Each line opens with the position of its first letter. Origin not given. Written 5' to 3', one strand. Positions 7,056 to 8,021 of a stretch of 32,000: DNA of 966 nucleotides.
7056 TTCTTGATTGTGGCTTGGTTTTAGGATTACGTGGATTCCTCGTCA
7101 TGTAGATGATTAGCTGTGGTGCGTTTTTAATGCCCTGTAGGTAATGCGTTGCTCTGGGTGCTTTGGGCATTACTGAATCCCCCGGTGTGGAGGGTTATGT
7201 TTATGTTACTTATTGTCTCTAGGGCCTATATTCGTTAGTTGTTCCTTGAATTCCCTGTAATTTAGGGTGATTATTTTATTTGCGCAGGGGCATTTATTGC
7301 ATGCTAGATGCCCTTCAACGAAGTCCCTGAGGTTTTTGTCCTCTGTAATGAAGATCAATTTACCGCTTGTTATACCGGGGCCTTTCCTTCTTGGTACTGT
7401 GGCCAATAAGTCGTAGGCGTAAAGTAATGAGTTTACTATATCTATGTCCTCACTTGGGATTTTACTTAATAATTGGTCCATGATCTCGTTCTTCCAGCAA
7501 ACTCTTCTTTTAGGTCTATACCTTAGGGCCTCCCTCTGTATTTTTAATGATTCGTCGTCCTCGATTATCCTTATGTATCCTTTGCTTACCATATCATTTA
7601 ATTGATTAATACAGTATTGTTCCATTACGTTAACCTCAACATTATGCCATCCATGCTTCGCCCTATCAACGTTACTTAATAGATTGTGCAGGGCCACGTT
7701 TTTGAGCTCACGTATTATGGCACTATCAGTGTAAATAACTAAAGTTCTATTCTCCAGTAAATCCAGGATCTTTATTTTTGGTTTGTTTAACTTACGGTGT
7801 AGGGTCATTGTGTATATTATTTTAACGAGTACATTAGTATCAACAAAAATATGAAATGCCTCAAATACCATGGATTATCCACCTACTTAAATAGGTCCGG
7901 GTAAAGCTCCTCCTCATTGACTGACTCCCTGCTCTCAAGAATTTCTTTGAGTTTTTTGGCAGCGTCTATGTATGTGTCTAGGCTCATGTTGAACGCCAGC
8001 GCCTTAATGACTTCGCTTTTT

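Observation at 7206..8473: Candidate toxin-antitoxin/defence pair: Panacea (DUF4065)-like protein followed by an atypical PIN-like protein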

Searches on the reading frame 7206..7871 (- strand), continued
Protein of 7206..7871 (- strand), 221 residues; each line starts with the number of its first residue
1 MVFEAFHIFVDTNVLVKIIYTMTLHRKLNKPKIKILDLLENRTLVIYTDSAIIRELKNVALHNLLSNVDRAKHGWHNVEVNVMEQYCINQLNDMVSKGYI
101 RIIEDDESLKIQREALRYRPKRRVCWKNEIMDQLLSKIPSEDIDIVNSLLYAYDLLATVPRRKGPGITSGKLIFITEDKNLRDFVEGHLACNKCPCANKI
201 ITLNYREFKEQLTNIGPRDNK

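Call 77: search_solved_structures(query=A6, max_evalue=10, show_alignments=2)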
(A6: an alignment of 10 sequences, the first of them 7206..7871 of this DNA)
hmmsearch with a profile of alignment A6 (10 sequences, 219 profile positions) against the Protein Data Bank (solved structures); distinct sequences matched with E-value up to 10: 1.
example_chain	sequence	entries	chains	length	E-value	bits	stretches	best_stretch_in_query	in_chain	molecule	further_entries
9fvt_A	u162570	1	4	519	0.5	12.9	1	130-179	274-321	Sulfatase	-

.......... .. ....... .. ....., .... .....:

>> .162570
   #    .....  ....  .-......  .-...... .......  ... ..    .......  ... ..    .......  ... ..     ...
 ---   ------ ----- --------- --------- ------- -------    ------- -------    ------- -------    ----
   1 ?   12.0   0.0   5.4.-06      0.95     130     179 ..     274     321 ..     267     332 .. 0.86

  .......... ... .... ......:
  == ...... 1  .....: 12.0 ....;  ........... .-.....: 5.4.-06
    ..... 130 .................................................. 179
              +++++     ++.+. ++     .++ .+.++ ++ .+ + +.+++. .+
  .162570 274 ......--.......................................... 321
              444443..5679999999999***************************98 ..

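Call 85: search_protein_families(library=phrogs, proteins=[window:7206-7871:-], max_evalue=0.01)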
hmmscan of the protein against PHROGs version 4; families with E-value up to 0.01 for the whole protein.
window:7206-7871:- (221 aa): 0 families

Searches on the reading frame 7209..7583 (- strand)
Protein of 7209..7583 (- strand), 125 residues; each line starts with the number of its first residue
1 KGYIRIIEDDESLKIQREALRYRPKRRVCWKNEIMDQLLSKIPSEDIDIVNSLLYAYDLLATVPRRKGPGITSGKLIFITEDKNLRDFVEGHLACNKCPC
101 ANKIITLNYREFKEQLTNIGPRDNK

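Call 64: search_protein_families(library=pfam, proteins=[window:7209-7583:-], max_evalue=10)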
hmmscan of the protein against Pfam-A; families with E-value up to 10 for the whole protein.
seq(125 aa): 0 families
